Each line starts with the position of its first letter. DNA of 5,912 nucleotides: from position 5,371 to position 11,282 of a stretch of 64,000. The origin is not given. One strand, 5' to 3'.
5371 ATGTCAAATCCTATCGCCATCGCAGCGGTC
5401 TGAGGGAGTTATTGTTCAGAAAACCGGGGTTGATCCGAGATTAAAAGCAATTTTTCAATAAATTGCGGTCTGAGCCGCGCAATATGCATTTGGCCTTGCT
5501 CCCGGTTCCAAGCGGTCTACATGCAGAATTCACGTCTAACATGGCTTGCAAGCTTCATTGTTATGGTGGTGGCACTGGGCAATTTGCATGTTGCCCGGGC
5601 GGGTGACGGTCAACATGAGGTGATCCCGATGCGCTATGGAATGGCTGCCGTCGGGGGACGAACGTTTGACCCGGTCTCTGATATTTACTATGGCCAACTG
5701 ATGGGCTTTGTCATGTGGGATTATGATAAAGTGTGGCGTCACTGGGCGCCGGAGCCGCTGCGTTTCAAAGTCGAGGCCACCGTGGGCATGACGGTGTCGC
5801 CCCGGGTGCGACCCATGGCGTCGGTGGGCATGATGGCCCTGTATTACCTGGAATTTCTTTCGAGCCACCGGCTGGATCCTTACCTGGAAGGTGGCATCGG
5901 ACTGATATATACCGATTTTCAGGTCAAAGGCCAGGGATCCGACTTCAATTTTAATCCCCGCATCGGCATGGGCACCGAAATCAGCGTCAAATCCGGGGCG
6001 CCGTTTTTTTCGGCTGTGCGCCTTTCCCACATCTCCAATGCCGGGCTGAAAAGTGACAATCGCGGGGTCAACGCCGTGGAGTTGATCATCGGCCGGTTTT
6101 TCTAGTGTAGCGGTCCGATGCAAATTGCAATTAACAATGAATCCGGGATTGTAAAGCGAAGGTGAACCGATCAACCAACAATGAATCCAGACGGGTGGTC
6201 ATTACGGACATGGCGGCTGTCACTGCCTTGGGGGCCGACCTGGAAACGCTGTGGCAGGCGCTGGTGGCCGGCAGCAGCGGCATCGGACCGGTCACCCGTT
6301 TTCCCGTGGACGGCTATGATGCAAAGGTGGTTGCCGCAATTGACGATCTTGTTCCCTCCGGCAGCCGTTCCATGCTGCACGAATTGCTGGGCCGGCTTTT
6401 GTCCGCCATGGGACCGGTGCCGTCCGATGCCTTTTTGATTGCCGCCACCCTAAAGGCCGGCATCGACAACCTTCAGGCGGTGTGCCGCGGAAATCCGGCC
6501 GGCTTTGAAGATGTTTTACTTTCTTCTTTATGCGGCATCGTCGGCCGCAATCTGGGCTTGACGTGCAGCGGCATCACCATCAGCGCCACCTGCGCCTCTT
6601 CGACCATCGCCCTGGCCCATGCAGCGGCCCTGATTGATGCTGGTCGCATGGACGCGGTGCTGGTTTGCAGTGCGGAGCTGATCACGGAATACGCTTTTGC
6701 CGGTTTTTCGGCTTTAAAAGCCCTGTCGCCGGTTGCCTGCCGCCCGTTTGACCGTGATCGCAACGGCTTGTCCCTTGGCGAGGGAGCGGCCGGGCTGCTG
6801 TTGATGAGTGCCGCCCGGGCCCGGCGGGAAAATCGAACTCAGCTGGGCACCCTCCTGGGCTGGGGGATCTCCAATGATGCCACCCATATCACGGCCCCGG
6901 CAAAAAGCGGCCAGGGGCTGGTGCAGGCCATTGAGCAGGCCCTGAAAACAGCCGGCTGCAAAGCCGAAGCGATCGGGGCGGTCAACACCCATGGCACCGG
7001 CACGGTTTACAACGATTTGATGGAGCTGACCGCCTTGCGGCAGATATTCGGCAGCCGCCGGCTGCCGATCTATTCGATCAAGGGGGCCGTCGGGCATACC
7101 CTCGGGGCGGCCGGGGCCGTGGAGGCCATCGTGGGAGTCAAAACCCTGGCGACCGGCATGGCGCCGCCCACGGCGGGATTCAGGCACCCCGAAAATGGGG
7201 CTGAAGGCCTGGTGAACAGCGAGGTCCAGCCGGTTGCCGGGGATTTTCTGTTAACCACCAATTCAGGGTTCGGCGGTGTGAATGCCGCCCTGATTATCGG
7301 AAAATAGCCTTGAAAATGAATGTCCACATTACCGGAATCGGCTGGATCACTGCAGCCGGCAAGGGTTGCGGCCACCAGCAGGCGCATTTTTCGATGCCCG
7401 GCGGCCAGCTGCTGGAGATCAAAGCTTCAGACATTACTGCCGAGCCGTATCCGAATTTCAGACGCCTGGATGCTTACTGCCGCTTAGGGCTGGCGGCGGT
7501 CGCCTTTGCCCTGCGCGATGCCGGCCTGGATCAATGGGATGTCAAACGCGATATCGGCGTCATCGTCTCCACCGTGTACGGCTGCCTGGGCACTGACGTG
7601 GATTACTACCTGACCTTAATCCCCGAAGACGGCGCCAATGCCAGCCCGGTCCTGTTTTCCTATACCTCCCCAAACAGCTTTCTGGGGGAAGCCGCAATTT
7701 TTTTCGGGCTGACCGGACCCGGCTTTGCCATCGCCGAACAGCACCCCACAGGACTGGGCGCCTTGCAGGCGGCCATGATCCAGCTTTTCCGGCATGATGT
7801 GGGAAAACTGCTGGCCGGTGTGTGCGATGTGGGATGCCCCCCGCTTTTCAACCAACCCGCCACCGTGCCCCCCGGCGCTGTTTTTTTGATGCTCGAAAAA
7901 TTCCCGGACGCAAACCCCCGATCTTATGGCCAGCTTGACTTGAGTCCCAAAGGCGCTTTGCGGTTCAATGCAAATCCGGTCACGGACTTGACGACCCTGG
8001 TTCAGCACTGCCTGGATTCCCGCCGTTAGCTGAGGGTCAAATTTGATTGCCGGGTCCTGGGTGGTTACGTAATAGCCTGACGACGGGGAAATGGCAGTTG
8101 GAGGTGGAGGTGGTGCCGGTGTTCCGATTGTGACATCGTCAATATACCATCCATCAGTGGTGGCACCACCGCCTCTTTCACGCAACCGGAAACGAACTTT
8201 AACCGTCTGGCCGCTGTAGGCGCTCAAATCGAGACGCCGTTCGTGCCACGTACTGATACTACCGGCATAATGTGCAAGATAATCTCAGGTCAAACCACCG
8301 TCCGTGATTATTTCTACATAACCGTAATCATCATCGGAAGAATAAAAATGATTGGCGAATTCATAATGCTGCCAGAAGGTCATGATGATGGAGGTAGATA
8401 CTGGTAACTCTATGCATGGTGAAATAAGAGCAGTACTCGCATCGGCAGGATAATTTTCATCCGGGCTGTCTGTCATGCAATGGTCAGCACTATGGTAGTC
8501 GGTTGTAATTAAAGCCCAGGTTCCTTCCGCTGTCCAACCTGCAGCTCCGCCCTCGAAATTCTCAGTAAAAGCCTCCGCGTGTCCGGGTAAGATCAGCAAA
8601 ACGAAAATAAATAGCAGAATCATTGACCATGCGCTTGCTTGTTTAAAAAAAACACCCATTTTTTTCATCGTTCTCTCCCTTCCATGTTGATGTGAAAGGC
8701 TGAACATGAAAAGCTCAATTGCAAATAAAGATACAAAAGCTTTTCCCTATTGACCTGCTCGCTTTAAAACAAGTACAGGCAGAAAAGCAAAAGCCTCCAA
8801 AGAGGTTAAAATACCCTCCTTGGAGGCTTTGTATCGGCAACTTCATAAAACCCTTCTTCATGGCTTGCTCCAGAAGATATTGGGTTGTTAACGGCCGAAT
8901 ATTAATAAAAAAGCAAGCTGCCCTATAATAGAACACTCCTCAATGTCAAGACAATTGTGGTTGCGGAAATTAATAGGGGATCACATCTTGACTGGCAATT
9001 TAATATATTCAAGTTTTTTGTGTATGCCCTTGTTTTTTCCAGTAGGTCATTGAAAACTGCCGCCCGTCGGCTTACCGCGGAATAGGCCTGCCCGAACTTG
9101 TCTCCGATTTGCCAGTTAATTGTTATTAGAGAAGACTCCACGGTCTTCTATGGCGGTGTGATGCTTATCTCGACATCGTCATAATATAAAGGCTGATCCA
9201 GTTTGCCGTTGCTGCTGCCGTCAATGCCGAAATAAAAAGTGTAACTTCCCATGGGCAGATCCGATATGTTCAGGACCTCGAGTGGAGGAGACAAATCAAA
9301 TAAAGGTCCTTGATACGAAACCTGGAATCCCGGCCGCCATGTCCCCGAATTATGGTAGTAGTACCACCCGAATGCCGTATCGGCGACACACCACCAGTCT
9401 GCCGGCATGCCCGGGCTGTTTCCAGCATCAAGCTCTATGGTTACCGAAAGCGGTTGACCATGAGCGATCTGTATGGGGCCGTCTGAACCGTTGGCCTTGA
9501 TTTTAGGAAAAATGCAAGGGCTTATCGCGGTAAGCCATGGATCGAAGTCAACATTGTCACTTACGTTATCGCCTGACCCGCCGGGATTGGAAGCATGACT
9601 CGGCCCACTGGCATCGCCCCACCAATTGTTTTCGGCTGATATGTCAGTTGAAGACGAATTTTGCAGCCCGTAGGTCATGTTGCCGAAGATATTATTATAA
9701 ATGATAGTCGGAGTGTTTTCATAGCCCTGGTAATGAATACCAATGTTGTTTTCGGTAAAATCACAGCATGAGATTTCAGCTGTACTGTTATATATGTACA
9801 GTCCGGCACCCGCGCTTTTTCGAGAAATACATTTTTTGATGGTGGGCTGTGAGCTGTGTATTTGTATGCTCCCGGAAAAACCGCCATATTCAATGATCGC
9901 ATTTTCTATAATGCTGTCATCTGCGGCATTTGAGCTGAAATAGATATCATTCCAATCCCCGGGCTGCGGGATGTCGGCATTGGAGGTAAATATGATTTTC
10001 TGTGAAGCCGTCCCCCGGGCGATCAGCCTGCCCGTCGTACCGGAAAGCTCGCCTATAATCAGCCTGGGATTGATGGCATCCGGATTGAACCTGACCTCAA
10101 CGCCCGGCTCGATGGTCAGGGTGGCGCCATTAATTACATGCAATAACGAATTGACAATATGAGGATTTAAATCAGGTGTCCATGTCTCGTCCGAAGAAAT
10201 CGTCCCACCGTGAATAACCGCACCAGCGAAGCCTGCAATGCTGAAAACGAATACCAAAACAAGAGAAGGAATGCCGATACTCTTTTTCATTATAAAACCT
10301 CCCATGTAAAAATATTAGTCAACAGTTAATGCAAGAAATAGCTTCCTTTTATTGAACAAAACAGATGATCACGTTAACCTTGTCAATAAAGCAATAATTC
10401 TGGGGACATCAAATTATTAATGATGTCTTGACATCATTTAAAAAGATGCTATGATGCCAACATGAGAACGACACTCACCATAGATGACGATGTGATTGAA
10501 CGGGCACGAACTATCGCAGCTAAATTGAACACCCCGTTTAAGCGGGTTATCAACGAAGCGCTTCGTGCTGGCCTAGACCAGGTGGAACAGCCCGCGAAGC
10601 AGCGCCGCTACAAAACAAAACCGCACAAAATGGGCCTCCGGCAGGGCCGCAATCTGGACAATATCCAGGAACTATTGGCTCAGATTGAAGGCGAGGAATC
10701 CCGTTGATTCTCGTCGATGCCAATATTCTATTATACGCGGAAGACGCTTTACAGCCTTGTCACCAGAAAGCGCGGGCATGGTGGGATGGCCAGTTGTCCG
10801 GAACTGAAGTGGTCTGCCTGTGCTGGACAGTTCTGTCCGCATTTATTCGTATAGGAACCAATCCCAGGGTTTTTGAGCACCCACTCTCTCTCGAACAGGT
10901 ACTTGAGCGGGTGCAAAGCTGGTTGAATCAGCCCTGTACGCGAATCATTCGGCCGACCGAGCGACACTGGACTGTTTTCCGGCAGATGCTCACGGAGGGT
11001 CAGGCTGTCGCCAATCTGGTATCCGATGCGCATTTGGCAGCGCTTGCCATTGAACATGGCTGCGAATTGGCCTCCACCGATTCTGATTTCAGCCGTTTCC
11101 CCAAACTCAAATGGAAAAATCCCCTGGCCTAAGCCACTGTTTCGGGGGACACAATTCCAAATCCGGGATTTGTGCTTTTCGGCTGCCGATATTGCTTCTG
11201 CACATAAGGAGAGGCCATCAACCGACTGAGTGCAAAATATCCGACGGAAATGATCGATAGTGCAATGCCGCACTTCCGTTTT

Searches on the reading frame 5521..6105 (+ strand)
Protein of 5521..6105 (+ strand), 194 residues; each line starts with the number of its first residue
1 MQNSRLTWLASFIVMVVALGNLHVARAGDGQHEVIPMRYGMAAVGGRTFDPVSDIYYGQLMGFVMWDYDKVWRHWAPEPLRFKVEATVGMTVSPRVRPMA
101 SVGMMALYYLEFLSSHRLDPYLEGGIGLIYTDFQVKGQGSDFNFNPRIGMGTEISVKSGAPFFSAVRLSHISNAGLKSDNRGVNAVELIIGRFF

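Call 4: search_protein_families(library=pfam, proteins=[window:5521-6105:+], max_evalue=0.01)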
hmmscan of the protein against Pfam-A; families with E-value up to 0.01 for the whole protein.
window:5521-6105:+ (194 aa): 1 family
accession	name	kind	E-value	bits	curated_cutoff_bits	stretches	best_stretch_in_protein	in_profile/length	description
PF09411.16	PagL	-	1.8e-18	67.4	23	1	86-191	40-134/136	Lipid A 3-O-deacylase (PagL)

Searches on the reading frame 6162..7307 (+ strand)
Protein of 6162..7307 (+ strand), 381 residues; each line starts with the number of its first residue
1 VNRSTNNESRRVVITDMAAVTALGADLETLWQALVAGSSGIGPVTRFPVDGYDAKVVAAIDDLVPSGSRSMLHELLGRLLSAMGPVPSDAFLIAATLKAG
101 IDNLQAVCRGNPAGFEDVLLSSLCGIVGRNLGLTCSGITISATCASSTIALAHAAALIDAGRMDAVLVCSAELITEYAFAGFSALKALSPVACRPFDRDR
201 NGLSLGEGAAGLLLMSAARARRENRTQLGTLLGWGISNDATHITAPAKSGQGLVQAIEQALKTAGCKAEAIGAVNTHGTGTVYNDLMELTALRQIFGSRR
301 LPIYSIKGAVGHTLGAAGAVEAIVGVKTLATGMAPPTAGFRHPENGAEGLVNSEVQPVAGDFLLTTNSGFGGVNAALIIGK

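Call 4: search_protein_families(library=pfam, proteins=[window:6162-7307:+], max_evalue=0.01)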
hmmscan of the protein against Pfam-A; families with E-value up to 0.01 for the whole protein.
window:6162-7307:+ (381 aa): 4 families
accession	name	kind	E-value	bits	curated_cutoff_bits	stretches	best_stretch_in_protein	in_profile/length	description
PF02801.28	Ketoacyl-synt_C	-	8.4e-32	110.1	20.8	1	229-340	2-118/119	Beta-ketoacyl synthase, C-terminal domain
PF00109.32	ketoacyl-synt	-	8.4e-24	85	20.8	2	119-219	149-251/252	Beta-ketoacyl synthase, N-terminal domain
PF08545.16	ACP_syn_III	-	8.5e-06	26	24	1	140-176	3-39/80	3-Oxoacyl-[acyl-carrier-protein (ACP)] synthase III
PF00108.29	Thiolase_N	-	0.0018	18.2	26.4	1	134-176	75-117/260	Thiolase, N-terminal domain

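Call 23: search_protein_families(library=ncbifam, proteins=[window:6162-7307:+], max_evalue=0.001)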
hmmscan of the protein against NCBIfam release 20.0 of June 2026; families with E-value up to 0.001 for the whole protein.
window:6162-7307:+ (381 aa): 30 families (the best 25 are shown)
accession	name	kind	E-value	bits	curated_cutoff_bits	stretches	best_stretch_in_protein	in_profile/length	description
TIGR03150.1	fabF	equivalog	5.5e-75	252.6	493.75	2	117-379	134-406/407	beta-ketoacyl-ACP synthase II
NF005589.0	PRK07314.1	subfamily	4.9e-73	246.2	387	2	116-380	136-410/413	beta-ketoacyl-ACP synthase II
NF058662.1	cispenta_AmcF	equivalog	6.2e-70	236.1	325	1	12-379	2-367/369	cispentacin biosynthesis acyltransferase subunit AmcF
NF004970.0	PRK06333.1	subfamily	3.1e-65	220.7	525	2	125-379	154-419/424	beta-ketoacyl-ACP synthase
NF006618.0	PRK09185.1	subfamily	7.3e-64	216.2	407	1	121-381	138-392/394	beta-ketoacyl-ACP synthase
NF006274.0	PRK08439.1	equivalog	6e-59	199.8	621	2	115-379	133-403/406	beta-ketoacyl-ACP synthase II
NF004618.0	PRK05952.1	equivalog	3.2e-57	194.2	455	1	126-380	129-381/384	beta-ketoacyl-ACP synthase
NF005076.0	PRK06501.1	equivalog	6.3e-57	193.4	629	2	105-380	134-421/425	beta-ketoacyl-ACP synthase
NF005916.1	PRK07910.1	equivalog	1.3e-50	172.6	560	2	125-381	152-417/418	KasA/KasB family beta-ketoacyl-ACP synthase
NF005490.0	PRK07103.1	equivalog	1.4e-50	172.6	445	1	121-379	146-410/414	polyketide beta-ketoacyl:acyl carrier protein synthase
NF006587.0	PRK09116.1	equivalog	6.4e-49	166.8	470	1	132-380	152-405/408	beta-ketoacyl-ACP synthase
NF006434.0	PRK08722.1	equivalog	2.6e-48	164.9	759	2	127-379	147-411/414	beta-ketoacyl-ACP synthase II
NF005935.0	PRK07967.1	equivalog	1.1e-32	113.4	630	1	139-379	157-401/406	beta-ketoacyl-ACP synthase I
NF045894.1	PKS_plus_SDR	equivalog_domain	2.2e-27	95.1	1740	1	123-343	152-379/1515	type I polyketide synthase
NF053555.1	prodigi_MBC_PigJ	equivalog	5e-27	94.5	900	1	127-337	496-704/759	prodigiosin MBC biosynthesis protein PigJ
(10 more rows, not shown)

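Call 74: search_solved_structures(query=window:6162-7307:+, max_evalue=1e-40)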
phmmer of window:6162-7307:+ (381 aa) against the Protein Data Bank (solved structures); distinct sequences matched with E-value up to 1e-40: 38.
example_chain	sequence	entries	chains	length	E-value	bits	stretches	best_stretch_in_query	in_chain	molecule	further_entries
4ls6_A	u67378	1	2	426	5e-56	193.4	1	137-380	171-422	3-oxoacyl-[acyl-carrier-protein] synthase 2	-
4ls5_A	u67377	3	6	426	5.2e-56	193.4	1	137-380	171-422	3-oxoacyl-[acyl-carrier-protein] synthase 2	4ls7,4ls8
5sxo_A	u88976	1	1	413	8.4e-52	179.5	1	137-379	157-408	3-oxoacyl-[acyl-carrier-protein] synthase 2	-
3o04_A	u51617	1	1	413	9e-52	179.4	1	137-379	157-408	beta-keto-acyl carrier protein synthase II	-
9s5h_B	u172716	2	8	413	1.4e-49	172.2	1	132-380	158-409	3-oxoacyl-(Acyl-carrier-protein) synthase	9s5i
8z5c_A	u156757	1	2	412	1.5e-49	172.1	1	111-379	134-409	3-oxoacyl-[acyl-carrier-protein] synthase 2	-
8z5e_A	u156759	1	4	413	9.4e-49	169.5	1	111-379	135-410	3-oxoacyl-[acyl-carrier-protein] synthase 2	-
8z5d_A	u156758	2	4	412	1.4e-48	168.9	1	111-379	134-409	3-oxoacyl-[acyl-carrier-protein] synthase 2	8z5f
1e5m_A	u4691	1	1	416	3.6e-48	167.5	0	119-378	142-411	BETA KETOACYL ACYL CARRIER PROTEIN SYNTHASE II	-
4b7v_A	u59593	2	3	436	5.7e-48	166.9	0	118-379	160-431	3-OXOACYL-[ACYL-CARRIER-PROTEIN] SYNTHASE 2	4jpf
2gfw_A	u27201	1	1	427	5.9e-48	166.9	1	119-380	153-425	3-oxoacyl-[acyl-carrier-protein] synthase 2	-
6okg_A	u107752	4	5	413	6.9e-48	166.6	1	119-380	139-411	3-oxoacyl-[acyl-carrier-protein] synthase 2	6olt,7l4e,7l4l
1b3n_A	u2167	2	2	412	8.1e-48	166.4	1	119-380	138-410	PROTEIN (KETOACYL ACYL CARRIER PROTEIN SYNTHASE 2) | BETA-KETOACYL ACP SYNTHASE II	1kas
1j3n_A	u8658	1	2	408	8.6e-48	166.3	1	126-378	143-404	3-oxoacyl-(acyl-carrier protein) synthase II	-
8qm1_A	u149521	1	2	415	1e-47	166.1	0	118-379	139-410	3-oxoacyl-[acyl-carrier-protein] synthase 2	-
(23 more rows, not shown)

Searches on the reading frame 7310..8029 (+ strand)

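Call 4: search_protein_families(library=pfam, proteins=[window:7310-8029:+], max_evalue=0.01)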
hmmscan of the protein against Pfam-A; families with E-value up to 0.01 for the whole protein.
window:7310-8029:+ (239 aa): 1 family
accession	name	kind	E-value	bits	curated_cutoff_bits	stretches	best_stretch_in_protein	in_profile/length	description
PF00109.32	ketoacyl-synt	-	2.9e-10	40.6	20.8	1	51-177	84-206/252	Beta-ketoacyl synthase, N-terminal domain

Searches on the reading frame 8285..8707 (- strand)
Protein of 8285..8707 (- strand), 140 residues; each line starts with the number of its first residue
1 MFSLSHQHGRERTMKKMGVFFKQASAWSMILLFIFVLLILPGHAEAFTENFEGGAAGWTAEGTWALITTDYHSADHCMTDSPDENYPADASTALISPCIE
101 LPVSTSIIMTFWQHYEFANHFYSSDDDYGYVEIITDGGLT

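Call 4: search_protein_families(library=pfam, proteins=[window:8285-8707:-], max_evalue=0.01)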
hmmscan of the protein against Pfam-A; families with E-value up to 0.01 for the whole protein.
window:8285-8707:- (140 aa): 0 families

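Call 37: search_protein_families(library=pfam, proteins=[window:8285-8707:-], max_evalue=1)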
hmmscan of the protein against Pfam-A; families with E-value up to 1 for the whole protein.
window:8285-8707:- (140 aa): 0 families

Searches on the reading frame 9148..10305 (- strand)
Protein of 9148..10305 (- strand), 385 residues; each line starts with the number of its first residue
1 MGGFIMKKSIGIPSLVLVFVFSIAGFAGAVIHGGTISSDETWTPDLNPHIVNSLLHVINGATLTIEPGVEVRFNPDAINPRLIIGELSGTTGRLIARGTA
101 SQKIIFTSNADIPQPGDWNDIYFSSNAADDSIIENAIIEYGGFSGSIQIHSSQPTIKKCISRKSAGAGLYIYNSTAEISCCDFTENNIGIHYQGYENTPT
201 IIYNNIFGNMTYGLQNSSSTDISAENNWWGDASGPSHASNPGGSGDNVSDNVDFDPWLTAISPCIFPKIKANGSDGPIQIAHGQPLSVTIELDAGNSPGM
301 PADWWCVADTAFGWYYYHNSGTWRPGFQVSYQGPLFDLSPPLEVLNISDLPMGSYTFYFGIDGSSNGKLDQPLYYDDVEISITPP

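Call 4: search_protein_families(library=pfam, proteins=[window:9148-10305:-], max_evalue=0.01)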
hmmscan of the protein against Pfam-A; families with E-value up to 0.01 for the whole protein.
window:9148-10305:- (385 aa): 2 families
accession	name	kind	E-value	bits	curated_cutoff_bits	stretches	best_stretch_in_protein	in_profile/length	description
PF13229.12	Beta_helix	-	3.5e-09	36.9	25.9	1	129-227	55-156/158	Right handed beta helix region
PF05048.19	NosD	-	2e-06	27.8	23.6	1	122-228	86-186/212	Periplasmic copper-binding protein (NosD)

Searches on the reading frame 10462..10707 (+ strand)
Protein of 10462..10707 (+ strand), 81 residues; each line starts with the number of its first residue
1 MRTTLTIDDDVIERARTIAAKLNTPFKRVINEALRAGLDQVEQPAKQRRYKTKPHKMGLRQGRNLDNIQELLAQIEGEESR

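Call 4: search_protein_families(library=pfam, proteins=[window:10462-10707:+], max_evalue=0.01)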
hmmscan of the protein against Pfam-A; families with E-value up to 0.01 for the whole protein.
window:10462-10707:+ (81 aa): 2 families
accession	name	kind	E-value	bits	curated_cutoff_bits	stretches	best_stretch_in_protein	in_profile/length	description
PF09957.15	VapB_antitoxin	-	3.9e-06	27.1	23.4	1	1-36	1-34/47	Bacterial antitoxin of type II TA system, VapB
PF19891.5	DUF6364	-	0.00087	20.2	27.3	1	4-42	6-39/70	Family of unknown function (DUF6364)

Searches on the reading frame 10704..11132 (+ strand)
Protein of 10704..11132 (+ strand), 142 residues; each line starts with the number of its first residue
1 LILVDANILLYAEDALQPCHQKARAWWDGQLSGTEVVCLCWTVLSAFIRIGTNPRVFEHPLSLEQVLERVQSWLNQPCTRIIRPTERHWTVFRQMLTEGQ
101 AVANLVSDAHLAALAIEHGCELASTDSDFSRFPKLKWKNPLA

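Call 4: search_protein_families(library=pfam, proteins=[window:10704-11132:+], max_evalue=0.01)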
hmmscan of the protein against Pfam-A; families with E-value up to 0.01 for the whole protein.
window:10704-11132:+ (142 aa): 1 family
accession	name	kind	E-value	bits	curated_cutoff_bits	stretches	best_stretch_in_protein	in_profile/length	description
PF01850.27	PIN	-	3e-12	47.7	23.6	1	2-134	1-119/120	PIN domain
